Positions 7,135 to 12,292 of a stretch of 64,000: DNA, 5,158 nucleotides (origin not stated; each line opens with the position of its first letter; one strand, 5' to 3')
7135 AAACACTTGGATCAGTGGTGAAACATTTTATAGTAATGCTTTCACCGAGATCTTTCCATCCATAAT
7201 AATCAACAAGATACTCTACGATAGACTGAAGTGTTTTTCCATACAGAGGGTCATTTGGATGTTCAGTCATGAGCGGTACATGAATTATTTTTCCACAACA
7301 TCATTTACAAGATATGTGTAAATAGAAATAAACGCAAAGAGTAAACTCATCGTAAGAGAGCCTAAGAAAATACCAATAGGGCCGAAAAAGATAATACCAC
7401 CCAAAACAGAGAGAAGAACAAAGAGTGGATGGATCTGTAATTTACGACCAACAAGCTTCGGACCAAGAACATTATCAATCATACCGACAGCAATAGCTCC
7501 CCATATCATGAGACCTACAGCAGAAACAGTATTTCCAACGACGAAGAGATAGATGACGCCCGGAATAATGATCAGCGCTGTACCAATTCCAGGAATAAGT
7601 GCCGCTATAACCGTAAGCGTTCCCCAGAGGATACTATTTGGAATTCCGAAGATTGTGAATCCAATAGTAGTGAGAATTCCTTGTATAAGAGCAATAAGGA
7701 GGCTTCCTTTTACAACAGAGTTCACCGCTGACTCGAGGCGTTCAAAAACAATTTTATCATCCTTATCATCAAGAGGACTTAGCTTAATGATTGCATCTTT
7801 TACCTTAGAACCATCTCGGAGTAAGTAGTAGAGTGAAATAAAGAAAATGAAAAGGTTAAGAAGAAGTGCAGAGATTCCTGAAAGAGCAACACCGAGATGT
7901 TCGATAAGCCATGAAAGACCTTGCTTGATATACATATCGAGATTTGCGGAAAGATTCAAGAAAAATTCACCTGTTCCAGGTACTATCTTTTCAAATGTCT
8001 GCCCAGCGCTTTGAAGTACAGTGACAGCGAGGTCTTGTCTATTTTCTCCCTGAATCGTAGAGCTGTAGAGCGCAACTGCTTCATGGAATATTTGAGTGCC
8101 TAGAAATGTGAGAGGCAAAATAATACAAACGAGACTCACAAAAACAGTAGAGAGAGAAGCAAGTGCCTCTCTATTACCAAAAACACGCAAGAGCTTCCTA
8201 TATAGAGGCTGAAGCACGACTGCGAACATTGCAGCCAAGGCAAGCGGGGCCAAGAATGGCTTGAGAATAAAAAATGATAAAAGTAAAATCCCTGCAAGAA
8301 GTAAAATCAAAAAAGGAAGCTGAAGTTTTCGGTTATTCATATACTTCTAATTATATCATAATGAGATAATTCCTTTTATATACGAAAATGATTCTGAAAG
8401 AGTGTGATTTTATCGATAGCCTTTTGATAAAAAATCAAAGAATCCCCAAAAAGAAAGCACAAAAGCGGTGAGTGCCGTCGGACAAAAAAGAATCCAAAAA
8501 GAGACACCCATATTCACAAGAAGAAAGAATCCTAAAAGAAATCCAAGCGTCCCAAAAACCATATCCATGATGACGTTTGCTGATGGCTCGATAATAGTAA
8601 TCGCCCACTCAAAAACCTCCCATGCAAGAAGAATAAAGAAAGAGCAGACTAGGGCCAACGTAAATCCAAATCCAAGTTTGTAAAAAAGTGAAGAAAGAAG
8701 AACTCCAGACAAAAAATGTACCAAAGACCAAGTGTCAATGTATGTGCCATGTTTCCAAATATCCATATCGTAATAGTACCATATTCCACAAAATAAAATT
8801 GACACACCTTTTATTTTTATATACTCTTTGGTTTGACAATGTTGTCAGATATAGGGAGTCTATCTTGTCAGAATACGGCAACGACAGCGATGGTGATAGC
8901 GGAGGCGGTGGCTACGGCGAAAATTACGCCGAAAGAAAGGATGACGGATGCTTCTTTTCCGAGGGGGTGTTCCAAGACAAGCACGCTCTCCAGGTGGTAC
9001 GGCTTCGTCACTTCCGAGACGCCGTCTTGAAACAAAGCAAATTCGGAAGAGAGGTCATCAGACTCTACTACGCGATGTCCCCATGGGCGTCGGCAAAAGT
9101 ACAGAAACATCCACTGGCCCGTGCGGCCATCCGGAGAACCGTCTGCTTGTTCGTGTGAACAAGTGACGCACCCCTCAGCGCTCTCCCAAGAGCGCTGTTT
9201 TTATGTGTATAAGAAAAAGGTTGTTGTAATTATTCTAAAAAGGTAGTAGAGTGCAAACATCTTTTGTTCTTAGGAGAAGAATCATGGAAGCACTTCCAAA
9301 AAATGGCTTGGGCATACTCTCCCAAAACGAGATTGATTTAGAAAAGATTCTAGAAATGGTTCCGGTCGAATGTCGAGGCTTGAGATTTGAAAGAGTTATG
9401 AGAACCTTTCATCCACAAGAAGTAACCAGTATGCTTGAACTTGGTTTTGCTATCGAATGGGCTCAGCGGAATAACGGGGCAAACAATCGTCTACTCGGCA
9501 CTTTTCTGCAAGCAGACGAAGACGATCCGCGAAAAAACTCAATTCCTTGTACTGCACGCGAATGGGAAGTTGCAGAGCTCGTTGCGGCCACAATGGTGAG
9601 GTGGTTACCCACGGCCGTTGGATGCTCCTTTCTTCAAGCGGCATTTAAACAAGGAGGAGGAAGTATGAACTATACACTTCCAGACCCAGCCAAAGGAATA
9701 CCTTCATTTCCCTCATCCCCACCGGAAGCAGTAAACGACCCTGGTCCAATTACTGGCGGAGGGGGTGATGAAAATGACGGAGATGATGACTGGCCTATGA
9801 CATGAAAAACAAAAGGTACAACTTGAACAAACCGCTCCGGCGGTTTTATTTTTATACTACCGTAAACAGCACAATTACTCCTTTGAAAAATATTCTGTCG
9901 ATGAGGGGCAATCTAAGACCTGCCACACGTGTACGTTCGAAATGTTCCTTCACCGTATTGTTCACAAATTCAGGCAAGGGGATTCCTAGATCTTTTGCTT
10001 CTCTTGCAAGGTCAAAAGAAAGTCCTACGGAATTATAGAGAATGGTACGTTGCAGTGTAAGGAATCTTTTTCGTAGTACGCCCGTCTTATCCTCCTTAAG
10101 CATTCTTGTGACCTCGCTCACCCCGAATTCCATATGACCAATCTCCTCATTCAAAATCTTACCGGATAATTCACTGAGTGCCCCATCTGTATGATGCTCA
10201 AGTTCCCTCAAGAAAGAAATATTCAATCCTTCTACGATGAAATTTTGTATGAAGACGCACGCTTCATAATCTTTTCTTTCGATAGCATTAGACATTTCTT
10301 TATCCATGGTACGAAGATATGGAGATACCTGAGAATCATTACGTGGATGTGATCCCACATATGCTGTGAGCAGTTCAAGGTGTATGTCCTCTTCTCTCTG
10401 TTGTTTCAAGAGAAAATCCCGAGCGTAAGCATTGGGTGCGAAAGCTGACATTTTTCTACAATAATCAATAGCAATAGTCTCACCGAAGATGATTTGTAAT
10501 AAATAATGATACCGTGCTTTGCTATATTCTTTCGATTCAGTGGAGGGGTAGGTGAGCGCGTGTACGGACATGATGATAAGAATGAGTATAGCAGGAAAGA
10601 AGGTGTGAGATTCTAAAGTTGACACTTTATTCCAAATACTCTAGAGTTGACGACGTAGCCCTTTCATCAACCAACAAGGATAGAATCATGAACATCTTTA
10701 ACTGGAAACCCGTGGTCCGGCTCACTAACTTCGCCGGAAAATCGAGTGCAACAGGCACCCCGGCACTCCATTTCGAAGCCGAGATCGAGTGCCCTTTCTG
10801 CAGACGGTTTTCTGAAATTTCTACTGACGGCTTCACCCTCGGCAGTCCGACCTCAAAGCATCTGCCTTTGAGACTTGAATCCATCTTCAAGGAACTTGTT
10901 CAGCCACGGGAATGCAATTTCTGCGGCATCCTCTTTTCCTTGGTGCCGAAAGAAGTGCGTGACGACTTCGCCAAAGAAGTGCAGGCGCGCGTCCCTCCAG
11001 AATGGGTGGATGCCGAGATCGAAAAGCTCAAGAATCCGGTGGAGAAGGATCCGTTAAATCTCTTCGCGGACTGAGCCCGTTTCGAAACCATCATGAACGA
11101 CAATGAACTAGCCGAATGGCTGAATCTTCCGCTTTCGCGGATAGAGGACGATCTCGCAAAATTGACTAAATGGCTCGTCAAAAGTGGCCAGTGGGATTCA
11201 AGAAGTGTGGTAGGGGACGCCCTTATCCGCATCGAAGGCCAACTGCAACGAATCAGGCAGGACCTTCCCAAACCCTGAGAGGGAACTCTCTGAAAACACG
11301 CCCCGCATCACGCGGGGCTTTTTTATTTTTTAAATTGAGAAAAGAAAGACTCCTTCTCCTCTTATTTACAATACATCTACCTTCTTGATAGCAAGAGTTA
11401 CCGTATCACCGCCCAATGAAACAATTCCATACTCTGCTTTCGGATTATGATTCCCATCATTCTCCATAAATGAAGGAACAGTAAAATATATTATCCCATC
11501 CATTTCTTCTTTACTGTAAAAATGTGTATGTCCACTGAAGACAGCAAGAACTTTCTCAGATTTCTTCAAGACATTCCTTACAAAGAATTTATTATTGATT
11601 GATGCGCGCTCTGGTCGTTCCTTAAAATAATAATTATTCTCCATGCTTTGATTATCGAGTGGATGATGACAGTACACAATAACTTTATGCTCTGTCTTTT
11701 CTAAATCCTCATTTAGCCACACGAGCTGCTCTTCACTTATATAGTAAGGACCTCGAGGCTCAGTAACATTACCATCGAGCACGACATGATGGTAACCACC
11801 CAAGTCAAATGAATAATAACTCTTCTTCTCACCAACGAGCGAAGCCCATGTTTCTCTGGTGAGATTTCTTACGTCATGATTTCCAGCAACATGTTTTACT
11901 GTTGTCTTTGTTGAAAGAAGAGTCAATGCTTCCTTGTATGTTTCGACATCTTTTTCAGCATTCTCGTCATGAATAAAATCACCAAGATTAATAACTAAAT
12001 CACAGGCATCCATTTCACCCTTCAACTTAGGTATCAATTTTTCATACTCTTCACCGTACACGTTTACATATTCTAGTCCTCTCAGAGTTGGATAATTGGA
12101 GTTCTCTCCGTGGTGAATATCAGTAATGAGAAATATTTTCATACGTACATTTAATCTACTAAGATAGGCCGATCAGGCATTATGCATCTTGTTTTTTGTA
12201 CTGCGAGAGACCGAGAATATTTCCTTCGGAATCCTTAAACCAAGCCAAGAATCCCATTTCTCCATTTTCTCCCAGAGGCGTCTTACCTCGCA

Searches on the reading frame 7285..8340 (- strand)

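Call 86: search_protein_families(library=pfam, proteins=[window:7285-8340:-], max_evalue=0.001)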
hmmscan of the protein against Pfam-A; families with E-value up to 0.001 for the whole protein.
window:7285-8340:- (351 aa): 1 family
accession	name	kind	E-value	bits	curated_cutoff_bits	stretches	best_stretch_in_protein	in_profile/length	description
PF01594.21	AI-2E_transport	-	5.3e-52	177.5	34.3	1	11-341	5-326/327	AI-2E family transporter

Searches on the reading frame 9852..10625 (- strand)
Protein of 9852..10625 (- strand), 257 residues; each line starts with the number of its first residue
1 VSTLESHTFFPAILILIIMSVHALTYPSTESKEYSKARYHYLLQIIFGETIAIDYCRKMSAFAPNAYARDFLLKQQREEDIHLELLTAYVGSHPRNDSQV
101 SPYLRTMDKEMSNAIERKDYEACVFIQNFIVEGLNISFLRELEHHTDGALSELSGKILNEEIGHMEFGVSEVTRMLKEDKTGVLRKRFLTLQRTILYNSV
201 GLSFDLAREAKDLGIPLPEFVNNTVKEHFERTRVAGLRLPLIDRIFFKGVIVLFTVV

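Call 86: search_protein_families(library=pfam, proteins=[window:9852-10625:-], max_evalue=0.001)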
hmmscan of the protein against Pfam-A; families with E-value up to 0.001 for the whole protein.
window:9852-10625:- (257 aa): 1 family
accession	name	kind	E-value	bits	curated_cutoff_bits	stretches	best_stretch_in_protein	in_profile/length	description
PF13794.12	MiaE_2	-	0.00054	20.2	25.2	0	34-196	3-161/185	tRNA-(MS[2]IO[6]A)-hydroxylase (MiaE)-like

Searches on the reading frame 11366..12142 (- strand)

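Call 86: search_protein_families(library=pfam, proteins=[window:11366-12142:-], max_evalue=0.001)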
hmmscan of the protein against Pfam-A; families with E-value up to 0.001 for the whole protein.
window:11366-12142:- (258 aa): 2 families
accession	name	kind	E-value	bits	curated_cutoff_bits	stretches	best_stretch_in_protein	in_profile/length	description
PF00149.33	Metallophos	-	1.3e-15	58.8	21.5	1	1-208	1-190/191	Calcineurin-like phosphoesterase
PF12850.12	Metallophos_2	-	1.2e-08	35.5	27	1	1-221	1-131/154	Calcineurin-like phosphoesterase superfamily domain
